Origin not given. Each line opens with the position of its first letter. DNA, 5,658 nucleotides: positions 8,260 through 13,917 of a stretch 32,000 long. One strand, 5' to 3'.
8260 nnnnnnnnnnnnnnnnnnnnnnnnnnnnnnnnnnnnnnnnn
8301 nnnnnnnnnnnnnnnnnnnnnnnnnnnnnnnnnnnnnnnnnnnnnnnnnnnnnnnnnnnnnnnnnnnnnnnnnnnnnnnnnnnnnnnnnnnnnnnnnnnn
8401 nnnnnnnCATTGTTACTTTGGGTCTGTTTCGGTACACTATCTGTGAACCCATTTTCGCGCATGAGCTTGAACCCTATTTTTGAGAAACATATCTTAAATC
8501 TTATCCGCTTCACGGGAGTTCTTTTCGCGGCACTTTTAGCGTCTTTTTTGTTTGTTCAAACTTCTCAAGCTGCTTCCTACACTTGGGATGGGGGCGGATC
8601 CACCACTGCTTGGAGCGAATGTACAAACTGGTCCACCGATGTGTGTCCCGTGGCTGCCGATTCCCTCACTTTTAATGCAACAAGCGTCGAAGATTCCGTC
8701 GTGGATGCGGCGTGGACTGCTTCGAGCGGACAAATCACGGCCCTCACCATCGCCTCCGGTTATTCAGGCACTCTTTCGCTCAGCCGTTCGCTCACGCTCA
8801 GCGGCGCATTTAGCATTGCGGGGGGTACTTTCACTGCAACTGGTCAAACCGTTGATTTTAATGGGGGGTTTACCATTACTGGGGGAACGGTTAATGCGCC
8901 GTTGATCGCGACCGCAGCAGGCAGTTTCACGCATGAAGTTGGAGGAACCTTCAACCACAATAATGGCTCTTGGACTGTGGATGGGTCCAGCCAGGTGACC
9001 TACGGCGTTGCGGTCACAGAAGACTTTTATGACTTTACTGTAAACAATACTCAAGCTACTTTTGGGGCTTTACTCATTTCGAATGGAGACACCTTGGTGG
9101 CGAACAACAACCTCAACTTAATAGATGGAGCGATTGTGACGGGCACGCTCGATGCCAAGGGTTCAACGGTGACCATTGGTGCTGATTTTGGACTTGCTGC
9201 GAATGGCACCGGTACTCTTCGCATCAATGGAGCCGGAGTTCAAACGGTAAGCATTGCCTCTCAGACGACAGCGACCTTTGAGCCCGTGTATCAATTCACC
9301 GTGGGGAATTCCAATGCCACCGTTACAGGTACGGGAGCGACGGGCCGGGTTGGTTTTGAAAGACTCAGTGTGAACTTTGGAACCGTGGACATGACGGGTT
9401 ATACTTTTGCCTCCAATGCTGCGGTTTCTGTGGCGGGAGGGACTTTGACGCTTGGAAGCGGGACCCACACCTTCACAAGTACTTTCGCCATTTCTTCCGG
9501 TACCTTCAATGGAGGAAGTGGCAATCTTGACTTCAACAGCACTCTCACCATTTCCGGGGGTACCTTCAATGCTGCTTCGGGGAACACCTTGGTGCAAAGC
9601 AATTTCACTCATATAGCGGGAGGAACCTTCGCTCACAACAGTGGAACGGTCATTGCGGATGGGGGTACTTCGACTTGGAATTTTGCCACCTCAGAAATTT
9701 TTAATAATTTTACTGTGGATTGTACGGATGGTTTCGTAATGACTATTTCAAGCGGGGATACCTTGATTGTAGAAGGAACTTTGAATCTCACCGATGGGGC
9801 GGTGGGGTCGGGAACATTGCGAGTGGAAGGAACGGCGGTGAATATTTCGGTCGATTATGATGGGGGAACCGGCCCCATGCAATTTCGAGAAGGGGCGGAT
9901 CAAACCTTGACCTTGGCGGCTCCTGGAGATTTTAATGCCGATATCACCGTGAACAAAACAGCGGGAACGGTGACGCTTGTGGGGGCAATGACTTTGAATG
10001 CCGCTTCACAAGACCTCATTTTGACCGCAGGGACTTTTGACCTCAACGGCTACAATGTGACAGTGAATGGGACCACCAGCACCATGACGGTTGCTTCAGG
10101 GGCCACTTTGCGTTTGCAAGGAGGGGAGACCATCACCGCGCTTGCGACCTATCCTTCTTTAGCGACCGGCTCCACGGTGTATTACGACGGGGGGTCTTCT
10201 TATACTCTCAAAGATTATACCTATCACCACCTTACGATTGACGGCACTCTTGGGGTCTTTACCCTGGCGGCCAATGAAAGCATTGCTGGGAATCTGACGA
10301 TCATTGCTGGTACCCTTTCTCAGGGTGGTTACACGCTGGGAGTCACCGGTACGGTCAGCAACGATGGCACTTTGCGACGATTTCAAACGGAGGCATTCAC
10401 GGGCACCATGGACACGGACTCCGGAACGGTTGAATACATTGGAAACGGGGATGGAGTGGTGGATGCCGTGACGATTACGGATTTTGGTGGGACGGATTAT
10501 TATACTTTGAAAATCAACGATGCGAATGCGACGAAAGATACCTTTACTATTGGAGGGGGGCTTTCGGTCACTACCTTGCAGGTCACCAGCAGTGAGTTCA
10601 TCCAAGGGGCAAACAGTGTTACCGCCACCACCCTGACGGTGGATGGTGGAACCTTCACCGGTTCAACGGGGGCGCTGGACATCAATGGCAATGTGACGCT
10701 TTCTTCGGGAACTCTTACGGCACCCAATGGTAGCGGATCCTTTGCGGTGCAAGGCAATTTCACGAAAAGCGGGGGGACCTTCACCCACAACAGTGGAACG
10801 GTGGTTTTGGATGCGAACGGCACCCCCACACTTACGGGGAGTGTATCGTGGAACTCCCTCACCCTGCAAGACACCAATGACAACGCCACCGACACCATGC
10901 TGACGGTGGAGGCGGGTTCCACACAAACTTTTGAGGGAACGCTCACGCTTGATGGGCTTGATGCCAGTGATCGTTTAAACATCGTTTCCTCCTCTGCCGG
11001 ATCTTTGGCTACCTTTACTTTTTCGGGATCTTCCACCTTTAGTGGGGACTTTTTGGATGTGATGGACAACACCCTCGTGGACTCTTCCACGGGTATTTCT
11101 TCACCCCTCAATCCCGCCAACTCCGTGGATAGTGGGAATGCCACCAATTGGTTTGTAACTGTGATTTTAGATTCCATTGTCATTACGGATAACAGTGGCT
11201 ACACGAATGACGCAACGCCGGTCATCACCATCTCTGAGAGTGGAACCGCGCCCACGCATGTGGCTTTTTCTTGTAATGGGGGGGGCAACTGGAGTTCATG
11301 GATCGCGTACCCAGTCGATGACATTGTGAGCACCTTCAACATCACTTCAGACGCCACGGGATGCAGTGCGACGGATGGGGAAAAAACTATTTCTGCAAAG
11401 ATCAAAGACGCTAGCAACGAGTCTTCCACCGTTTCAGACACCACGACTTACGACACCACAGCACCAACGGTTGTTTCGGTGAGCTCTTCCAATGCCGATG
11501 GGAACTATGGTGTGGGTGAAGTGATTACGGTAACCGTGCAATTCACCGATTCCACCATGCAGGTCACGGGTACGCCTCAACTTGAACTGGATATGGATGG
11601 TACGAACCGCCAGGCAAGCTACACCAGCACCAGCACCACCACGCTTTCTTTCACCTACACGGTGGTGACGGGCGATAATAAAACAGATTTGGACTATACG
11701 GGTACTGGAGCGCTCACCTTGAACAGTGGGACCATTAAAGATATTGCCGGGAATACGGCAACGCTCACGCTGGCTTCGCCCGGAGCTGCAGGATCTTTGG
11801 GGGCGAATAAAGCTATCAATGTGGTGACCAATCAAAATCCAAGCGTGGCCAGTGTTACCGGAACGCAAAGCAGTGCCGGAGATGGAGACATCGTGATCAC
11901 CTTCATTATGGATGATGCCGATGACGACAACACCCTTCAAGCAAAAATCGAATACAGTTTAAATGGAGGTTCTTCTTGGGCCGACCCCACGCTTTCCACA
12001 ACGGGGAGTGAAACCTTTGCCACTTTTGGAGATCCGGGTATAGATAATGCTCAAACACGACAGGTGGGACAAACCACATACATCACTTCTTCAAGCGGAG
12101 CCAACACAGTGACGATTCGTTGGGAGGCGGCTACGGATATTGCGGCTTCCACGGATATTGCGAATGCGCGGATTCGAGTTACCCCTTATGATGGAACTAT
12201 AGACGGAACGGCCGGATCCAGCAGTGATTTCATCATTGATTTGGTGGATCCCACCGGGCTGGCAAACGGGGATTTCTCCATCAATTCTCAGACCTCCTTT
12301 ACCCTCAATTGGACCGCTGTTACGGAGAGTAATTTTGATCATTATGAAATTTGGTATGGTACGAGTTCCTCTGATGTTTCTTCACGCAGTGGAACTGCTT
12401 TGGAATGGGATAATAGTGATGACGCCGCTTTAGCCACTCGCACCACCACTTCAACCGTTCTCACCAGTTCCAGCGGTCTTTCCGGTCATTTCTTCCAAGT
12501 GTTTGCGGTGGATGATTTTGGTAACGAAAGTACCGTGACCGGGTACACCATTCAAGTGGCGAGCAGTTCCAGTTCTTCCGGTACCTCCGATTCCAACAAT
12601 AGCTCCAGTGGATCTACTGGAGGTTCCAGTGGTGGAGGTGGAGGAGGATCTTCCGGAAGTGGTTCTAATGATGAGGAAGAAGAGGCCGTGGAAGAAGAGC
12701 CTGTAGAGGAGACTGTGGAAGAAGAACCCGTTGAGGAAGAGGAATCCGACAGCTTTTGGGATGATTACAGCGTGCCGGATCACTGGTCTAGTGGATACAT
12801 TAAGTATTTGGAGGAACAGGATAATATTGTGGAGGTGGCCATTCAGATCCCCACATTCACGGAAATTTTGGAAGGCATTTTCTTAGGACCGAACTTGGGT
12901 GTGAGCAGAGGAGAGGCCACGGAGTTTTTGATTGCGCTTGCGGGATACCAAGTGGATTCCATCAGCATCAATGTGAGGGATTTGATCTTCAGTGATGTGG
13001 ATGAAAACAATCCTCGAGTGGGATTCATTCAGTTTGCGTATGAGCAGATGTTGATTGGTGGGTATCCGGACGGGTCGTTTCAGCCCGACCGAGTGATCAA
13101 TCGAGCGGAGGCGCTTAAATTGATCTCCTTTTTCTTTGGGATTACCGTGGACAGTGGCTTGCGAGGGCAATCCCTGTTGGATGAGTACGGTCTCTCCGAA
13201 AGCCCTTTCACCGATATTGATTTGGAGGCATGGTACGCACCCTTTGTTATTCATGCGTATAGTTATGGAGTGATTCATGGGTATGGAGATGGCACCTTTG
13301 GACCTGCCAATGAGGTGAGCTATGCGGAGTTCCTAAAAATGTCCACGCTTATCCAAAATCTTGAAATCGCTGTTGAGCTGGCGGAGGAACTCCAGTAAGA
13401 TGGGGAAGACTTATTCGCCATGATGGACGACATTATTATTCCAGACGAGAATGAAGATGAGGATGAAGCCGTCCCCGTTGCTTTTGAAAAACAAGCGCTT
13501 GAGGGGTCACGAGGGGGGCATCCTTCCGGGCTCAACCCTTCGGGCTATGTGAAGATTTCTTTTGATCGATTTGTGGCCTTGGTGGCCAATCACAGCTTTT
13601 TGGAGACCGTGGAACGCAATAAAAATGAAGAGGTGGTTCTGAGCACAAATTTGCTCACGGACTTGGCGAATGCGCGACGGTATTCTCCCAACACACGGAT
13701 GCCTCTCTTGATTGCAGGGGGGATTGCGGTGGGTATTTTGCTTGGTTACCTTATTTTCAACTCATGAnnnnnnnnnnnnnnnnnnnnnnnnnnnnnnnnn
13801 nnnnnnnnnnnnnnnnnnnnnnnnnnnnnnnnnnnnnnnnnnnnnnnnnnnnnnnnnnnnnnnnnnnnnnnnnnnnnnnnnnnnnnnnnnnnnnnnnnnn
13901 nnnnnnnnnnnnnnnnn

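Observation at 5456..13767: pilT-centred operon coupling unknown proteins, a cNMP sensor domain and a giant SLH-anchored adhesin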

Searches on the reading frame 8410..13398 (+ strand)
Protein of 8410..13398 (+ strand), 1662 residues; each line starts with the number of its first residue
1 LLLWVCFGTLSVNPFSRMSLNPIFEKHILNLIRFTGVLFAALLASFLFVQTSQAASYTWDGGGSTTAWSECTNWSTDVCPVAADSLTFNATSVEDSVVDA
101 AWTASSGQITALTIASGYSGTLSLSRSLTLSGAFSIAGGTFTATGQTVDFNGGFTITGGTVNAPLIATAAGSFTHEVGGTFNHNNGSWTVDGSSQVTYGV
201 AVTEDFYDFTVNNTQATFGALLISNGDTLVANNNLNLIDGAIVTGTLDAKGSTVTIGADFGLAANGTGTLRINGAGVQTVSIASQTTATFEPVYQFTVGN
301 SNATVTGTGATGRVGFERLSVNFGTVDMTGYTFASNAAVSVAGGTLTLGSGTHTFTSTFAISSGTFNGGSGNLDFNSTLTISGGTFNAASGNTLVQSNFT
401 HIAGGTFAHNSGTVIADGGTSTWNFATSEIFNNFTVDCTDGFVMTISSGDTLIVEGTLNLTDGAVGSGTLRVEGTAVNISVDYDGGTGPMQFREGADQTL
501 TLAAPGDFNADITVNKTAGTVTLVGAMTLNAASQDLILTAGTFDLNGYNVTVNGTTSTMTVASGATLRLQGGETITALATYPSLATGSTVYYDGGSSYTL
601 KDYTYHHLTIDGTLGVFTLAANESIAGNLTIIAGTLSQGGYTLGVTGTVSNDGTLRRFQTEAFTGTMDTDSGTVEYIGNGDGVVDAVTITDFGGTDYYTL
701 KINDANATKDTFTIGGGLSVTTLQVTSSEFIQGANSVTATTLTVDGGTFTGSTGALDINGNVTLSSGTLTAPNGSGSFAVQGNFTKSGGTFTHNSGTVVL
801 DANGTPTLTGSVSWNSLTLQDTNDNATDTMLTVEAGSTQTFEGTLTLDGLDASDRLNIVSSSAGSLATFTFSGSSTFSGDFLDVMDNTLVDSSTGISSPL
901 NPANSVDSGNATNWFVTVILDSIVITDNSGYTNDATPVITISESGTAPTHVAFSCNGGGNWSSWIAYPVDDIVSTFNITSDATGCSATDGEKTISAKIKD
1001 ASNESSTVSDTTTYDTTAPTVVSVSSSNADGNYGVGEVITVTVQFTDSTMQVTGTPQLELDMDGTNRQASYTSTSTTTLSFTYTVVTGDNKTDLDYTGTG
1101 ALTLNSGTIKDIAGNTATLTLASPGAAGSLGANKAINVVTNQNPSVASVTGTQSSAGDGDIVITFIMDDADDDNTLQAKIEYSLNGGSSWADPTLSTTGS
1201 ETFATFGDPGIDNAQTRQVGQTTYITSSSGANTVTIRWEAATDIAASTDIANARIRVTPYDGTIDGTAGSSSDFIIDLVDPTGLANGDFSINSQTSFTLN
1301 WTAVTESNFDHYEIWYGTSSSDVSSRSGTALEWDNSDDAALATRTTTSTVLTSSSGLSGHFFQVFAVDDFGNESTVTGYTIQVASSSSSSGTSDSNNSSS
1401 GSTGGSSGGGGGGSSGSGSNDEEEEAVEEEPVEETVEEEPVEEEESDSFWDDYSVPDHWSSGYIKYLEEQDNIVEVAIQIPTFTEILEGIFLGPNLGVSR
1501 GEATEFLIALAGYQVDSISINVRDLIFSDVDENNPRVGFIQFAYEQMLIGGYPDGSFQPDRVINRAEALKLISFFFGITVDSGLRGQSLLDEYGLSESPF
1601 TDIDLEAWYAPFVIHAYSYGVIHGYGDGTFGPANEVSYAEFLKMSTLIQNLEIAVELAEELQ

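Call 4: search_protein_families(library=pfam, proteins=[window:8410-13398:+], max_evalue=0.01)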
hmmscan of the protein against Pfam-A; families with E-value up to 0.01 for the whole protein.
window:8410-13398:+ (1662 aa): 1 family
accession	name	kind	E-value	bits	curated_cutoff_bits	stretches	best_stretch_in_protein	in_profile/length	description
PF00395.25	SLH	-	1.1e-21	77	20.8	2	1599-1641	1-43/44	S-layer homology domain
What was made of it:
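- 8461..13398 (+): Giant (1645 aa) secreted, SLH-anchored surface protein; facultative, mosaic neighbour of the core. SLH at 77 bits (call 4).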

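Call 7: search_protein_families(library=ncbifam, proteins=[window:8410-13398:+], max_evalue=0.1)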
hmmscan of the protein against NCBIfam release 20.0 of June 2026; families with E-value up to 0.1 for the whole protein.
window:8410-13398:+ (1662 aa): 0 families

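Call 76: search_solved_structures(query=window:8461-13398:+, max_evalue=0.01)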
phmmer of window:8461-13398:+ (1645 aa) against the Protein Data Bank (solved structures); distinct sequences matched with E-value up to 0.01: 0.
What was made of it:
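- Tried and rejected: No sequence match to solved structures (call 76).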

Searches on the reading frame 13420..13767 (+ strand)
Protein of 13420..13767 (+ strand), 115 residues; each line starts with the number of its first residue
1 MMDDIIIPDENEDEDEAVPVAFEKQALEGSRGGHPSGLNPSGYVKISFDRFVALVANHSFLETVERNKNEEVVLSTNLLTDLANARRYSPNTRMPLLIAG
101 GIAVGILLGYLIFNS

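Call 4: search_protein_families(library=pfam, proteins=[window:13420-13767:+], max_evalue=0.01)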
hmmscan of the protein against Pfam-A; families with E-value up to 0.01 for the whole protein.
window:13420-13767:+ (115 aa): 0 families

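Call 7: search_protein_families(library=ncbifam, proteins=[window:13420-13767:+], max_evalue=0.1)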
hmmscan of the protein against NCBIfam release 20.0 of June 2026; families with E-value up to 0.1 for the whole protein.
window:13420-13767:+ (115 aa): 0 families

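Call 51: find_homologous_proteins(query=window:13420-13767:+, max_evalue=0.001)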
Query window:13420-13767:+ (115 aa): 92 proteins with E <= 0.001 among 101 candidates.
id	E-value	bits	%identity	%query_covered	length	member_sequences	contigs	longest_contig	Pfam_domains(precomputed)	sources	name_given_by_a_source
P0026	4.0e-68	244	100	100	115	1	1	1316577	-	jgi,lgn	jgi:hypothetical protein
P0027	7.1e-53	195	83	99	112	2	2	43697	-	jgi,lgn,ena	-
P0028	1.8e-52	194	81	99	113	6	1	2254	-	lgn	-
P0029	7.7e-52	192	80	99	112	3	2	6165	-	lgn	-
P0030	9.4e-52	192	82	99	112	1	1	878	-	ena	-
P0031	1.5e-51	191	79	99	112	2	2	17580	-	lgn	-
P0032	1.7e-49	184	75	99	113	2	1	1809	-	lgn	-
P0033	9.4e-49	182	75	99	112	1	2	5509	-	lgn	-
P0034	6.5e-48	179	75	99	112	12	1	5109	-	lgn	-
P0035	2.0e-46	175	72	99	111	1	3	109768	-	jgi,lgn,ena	jgi:argonaute-like protein implicated in RNA metabolism and viral defense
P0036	1.7e-43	165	70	99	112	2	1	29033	-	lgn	-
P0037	6.8e-43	163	74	97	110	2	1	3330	-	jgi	jgi:hypothetical protein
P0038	7.1e-43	163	68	99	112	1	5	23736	-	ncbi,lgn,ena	-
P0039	4.8e-42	160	66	98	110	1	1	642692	-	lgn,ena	-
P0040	3.9e-41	157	64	98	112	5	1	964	-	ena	-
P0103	4.6e-20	90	49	97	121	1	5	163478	-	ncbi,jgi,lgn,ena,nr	ncbi:MAG: hypothetical protein ACD_65C00099G0002 [uncultured bacterium]|nr:MAG: hypothetical protein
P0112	2.3e-16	78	41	98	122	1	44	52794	-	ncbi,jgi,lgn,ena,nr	ncbi:hypothetical protein COW94_01365 [Candidatus Peregrinibacteria bacterium CG22_combo_CG10-13_8_2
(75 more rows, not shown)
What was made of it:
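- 13420..13767 (+): orf115: tail-anchored membrane protein; belongs to the pyrH-frr-rseP unit and not to the pilT module. 92 homologous clusters, of which the few named by their sources are Peregrinibacteria or Patescibacteria in all but two cases (call 51).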

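Call 52: find_encoding_contigs(protein=P0112, flank=8000, max_places=2)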
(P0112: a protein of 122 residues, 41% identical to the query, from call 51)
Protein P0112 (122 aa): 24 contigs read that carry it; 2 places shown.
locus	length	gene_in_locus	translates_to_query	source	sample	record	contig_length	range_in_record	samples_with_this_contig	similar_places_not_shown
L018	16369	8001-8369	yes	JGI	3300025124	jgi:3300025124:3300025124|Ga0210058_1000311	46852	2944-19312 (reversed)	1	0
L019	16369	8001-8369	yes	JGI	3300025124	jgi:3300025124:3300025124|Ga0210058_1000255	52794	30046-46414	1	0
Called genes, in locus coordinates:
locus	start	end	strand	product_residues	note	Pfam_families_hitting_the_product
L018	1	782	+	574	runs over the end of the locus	-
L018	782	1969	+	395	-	-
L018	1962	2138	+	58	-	-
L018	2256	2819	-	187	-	PF01609:DDE_Tnp_1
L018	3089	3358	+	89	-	PF01797:Y1_Tnp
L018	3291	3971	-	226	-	-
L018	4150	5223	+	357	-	-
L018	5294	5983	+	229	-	-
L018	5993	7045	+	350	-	PF00437:T2SSE, PF13401:AAA_22 (faint)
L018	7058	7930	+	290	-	PF00027:cNMP_binding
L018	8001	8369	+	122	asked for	-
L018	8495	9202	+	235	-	PF00696:AA_kinase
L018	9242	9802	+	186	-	PF01765:RRF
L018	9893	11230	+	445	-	PF02163:Peptidase_M50, PF00595:PDZ (faint), PF17820:PDZ_6 (weak), PF13180:PDZ_2 (weak), PF17820:PDZ_6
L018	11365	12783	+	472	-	PF11638:DnaA_N, PF13401:AAA_22 (faint), PF00308:Bac_DnaA, PF01695:IstB_IS21, PF08299:Bac_DnaA_C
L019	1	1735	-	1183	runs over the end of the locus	PF02811:PHP, PF07733:DNA_pol3_alpha, PF17657:DNA_pol3_finger, PF14579:HHH_6, PF01336:tRNA_anti-codon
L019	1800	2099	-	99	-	PF18910:DUF5665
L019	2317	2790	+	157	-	PF04073:tRNA_edit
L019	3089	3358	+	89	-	PF01797:Y1_Tnp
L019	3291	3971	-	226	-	-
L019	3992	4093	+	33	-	-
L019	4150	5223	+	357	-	-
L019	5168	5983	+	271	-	-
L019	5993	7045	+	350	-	PF00437:T2SSE, PF13401:AAA_22 (faint)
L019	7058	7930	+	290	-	PF00027:cNMP_binding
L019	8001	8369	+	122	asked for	-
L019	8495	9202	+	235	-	PF00696:AA_kinase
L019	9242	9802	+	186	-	PF01765:RRF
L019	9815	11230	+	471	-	PF02163:Peptidase_M50, PF00595:PDZ (faint), PF17820:PDZ_6 (weak), PF13180:PDZ_2 (weak), PF17820:PDZ_6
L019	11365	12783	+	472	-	PF11638:DnaA_N, PF13401:AAA_22 (faint), PF00308:Bac_DnaA, PF01695:IstB_IS21, PF08299:Bac_DnaA_C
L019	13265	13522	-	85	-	PF00076:RRM_1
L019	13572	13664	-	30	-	-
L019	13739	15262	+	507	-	PF04773:FecR, PF09136:Glucodextran_B (faint)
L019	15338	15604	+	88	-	PF01371:Trp_repressor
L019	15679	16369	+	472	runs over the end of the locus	PF04715:, PF00425:Chorismate_bind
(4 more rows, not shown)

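Call 53: find_encoding_contigs(protein=P0103, flank=8000, max_places=2)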
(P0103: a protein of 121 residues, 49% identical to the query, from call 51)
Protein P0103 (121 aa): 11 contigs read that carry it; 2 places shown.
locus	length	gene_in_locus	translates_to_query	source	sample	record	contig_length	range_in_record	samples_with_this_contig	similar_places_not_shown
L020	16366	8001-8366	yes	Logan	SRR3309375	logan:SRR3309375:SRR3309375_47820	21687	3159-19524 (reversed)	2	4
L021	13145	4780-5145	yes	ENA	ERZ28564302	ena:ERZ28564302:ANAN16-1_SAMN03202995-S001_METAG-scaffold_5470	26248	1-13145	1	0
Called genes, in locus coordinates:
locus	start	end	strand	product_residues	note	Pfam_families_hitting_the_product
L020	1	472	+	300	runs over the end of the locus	PF00027:cNMP_binding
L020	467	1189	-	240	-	PF00290:Trp_syntA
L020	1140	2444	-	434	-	PF00291:PALP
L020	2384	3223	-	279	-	PF00793:DAHP_synth_1, PF03102:NeuB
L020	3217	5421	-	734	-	PF00591:Glycos_transf_3, PF00218:IGPS, PF00697:PRAI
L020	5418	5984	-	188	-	PF00117:GATase, PF07722:Peptidase_C26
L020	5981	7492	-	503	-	PF04715:, PF00425:Chorismate_bind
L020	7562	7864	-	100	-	PF01371:Trp_repressor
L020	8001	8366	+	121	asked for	-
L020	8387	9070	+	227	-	PF00696:AA_kinase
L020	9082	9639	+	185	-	PF01765:RRF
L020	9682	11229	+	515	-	PF02163:Peptidase_M50, PF00595:PDZ (faint), PF13180:PDZ_2 (faint), PF17820:PDZ_6 (weak)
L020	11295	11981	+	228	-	-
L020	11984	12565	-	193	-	-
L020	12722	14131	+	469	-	PF11638:DnaA_N, PF01695:IstB_IS21, PF00308:Bac_DnaA, PF08299:Bac_DnaA_C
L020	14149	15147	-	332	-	-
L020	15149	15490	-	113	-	-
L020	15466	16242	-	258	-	PF02811:PHP, PF13263:PHP_C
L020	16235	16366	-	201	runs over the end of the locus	PF01066:CDP-OH_P_transf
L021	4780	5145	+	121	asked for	-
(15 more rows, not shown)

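Call 63: search_protein_families(library=padloc, proteins=[window:13420-13767:+], max_evalue=0.01)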
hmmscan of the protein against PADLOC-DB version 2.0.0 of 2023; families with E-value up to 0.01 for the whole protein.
window:13420-13767:+ (115 aa): 0 families

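Call 79: search_protein_families(library=pfam, proteins=[L019:4150-5223:+, L019:5168-5983:+, L019:7058-7930:+, L019:8001-8369:+], max_evalue=0.1)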
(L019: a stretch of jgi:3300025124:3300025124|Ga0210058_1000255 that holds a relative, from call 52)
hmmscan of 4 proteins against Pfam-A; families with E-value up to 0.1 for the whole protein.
L019:4150-5223:+ (357 aa): 1 family
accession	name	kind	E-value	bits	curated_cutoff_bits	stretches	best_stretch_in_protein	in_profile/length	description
PF05008.21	V-SNARE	-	0.00027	21.8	25.9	1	163-215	37-86/92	Vesicle transport v-SNARE protein N-terminus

L019:5168-5983:+ (271 aa): 1 family
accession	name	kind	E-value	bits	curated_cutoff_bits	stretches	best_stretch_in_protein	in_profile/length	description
PF25538.1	DUF7922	-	0.012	16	25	1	25-102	56-128/136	Domain of unknown function (DUF7922)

L019:7058-7930:+ (290 aa): 4 families
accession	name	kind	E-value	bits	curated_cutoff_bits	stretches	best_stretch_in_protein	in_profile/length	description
PF00027.35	cNMP_binding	-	1.8e-20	73.2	27.5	1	18-103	2-87/89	Cyclic nucleotide-binding domain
PF13185.12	GAF_2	-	0.0018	19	28.6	1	219-268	87-136/136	GAF domain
PF13492.12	GAF_3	-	0.0069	17.2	27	1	220-269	80-129/129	GAF domain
PF01590.32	GAF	-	0.01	16.8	22.4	1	213-265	80-131/133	GAF domain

L019:8001-8369:+ (122 aa): 0 families
